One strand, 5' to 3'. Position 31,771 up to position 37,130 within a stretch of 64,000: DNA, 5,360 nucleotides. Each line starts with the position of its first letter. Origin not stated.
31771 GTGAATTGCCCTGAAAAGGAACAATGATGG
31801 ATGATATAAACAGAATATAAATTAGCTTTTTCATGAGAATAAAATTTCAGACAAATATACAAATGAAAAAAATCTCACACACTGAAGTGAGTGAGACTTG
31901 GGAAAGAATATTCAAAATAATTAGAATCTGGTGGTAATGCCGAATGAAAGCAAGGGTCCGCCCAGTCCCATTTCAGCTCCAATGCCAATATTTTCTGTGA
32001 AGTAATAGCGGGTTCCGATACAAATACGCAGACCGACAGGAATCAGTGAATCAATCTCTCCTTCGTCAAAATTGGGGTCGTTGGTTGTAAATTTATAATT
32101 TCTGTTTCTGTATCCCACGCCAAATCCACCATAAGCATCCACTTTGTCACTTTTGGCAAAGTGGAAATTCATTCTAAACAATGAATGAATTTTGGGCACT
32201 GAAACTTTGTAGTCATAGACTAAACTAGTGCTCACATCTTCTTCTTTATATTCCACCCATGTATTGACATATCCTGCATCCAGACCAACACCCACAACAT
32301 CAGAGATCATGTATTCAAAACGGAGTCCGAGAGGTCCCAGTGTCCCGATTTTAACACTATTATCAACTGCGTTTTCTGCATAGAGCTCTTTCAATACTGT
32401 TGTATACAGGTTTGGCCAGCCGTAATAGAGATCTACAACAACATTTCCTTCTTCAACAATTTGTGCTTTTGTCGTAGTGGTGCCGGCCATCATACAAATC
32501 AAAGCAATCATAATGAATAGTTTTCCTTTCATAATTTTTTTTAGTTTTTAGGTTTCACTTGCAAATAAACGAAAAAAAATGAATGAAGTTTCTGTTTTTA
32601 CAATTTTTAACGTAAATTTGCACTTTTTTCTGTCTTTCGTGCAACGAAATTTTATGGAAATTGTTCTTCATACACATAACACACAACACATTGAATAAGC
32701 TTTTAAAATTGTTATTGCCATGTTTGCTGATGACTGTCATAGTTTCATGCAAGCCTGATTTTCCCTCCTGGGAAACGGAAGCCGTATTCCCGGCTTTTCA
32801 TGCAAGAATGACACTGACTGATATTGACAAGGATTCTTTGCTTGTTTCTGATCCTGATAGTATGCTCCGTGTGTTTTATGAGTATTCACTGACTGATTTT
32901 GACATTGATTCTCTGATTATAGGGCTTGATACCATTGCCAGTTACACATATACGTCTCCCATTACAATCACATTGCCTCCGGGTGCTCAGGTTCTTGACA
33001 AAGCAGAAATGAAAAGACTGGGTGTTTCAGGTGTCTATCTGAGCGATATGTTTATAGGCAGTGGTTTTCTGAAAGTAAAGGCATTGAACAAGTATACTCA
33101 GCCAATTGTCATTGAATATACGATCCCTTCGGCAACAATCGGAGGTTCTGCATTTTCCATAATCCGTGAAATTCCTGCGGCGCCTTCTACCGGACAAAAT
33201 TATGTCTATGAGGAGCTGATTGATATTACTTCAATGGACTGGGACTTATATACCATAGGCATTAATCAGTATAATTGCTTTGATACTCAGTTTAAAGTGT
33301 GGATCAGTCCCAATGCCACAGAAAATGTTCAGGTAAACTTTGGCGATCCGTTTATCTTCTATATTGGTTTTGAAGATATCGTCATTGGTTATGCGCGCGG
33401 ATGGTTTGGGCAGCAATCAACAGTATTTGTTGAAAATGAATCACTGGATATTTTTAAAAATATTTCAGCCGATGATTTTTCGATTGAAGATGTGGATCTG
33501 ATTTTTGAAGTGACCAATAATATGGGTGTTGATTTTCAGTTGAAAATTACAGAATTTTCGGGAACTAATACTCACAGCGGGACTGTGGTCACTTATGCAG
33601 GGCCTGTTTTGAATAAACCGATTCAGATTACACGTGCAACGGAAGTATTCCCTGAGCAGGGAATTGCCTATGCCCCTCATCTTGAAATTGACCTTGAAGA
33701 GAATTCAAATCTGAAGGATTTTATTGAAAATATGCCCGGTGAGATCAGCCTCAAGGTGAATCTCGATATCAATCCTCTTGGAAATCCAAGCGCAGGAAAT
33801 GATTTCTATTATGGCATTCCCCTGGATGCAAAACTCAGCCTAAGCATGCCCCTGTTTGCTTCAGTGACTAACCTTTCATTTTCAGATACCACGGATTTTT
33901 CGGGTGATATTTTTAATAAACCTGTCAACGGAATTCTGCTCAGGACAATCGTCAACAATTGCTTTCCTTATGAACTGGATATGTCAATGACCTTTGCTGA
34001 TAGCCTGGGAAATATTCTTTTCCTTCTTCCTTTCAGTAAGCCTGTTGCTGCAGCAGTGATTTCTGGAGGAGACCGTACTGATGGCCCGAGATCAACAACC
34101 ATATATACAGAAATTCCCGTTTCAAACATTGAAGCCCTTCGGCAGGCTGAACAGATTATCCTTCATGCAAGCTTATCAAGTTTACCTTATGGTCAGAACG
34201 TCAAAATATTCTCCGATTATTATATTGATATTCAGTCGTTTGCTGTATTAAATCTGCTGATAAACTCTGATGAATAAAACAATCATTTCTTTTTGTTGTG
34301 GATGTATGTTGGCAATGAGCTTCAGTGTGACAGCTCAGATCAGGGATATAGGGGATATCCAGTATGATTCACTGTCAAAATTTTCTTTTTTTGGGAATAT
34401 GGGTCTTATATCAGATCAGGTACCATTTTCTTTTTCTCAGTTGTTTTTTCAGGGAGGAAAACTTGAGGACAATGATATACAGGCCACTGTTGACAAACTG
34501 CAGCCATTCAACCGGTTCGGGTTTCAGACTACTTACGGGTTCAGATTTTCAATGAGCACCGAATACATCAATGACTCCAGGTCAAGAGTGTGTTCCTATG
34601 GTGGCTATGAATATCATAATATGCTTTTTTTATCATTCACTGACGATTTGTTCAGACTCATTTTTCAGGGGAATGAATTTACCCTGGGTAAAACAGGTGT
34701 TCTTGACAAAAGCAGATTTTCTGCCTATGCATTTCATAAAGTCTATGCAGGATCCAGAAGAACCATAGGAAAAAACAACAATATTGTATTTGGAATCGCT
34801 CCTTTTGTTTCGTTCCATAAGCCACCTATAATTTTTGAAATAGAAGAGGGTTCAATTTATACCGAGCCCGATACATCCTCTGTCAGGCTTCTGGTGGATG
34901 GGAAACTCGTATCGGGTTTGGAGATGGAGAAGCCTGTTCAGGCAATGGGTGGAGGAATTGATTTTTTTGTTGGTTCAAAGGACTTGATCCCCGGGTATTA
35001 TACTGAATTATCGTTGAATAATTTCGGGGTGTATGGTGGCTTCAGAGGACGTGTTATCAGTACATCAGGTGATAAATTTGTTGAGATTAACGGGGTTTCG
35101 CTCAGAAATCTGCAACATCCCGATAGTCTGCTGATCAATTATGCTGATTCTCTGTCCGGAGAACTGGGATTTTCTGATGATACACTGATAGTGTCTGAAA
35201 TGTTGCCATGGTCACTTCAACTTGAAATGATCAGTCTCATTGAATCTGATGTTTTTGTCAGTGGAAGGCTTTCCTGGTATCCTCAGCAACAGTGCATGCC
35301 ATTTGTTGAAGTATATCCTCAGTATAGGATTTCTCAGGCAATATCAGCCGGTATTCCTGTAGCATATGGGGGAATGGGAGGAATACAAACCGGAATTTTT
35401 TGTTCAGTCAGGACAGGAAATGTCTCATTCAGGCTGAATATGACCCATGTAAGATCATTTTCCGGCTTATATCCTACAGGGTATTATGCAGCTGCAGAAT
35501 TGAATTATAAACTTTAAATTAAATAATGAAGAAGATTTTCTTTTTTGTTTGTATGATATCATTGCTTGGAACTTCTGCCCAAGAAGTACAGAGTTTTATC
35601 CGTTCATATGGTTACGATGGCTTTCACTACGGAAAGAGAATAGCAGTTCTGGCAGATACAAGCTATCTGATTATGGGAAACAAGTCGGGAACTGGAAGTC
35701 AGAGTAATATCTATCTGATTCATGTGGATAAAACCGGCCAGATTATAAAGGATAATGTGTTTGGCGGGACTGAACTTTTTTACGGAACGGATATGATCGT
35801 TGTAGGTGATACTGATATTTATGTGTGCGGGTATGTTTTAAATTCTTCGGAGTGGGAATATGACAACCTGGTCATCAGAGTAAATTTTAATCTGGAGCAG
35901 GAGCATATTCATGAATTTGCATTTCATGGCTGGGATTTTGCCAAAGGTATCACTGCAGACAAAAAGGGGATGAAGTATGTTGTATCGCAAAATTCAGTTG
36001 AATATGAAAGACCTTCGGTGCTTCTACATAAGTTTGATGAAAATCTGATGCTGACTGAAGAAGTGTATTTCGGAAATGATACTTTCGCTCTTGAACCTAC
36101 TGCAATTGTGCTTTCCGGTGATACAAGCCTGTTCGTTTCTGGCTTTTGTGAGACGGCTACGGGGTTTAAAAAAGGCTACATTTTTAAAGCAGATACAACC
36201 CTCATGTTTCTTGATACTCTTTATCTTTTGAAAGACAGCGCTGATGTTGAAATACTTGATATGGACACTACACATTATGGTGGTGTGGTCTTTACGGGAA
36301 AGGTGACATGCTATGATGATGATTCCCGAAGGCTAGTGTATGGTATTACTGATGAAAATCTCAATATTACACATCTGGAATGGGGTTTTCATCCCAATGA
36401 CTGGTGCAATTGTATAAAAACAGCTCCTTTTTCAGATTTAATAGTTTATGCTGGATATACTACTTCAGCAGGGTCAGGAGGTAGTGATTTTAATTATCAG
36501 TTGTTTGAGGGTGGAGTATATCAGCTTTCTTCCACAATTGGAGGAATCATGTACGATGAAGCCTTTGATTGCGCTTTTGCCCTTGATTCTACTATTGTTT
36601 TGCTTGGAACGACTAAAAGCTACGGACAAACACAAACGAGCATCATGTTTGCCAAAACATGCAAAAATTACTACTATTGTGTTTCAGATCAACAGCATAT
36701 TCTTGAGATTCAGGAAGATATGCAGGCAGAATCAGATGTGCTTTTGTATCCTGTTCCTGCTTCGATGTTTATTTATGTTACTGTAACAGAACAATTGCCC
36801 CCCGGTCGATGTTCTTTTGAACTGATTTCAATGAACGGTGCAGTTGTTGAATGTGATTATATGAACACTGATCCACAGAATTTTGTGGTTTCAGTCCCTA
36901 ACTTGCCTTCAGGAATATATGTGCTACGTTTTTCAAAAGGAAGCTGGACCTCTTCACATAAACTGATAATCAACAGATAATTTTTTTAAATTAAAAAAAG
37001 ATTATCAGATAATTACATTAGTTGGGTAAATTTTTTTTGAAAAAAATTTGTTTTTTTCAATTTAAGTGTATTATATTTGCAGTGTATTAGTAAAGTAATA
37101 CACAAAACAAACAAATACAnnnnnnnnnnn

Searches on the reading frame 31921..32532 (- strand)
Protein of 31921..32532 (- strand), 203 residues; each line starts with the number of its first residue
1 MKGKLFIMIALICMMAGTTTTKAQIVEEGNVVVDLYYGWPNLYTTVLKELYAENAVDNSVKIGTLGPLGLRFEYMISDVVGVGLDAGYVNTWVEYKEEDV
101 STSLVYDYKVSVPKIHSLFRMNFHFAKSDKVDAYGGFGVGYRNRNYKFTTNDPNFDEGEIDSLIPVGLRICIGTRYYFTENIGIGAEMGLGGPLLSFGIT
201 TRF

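Call 53: search_protein_families(library=pfam, proteins=[window:31921-32532:-])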
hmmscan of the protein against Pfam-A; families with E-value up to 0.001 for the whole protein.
window:31921-32532:- (203 aa): 1 family
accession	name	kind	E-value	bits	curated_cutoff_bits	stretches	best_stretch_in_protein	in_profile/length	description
PF13505.12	OMP_b-brl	-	1.8e-08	35.2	28.7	1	10-188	2-150/175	Outer membrane protein beta-barrel domain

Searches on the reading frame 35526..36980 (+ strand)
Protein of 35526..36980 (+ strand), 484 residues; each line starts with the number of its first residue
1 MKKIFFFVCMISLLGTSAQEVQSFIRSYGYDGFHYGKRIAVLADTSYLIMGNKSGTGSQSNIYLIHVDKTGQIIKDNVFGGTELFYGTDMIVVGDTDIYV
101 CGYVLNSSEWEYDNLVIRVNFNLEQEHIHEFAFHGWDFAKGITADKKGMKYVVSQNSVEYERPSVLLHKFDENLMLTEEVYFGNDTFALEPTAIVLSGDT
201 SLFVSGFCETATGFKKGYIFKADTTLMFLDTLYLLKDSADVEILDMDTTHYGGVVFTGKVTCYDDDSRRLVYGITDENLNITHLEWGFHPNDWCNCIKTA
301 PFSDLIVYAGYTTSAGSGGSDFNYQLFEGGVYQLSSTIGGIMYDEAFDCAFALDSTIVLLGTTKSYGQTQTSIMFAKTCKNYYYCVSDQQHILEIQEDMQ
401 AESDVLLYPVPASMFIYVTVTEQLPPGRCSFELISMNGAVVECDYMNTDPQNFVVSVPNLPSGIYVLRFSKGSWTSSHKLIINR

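Call 53: search_protein_families(library=pfam, proteins=[window:35526-36980:+])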
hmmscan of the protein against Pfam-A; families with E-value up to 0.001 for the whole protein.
window:35526-36980:+ (484 aa): 1 family
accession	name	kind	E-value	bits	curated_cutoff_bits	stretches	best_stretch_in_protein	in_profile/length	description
PF18962.6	Por_Secre_tail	-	5.8e-08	33.3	27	1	407-482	1-75/75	Secretion system C-terminal sorting domain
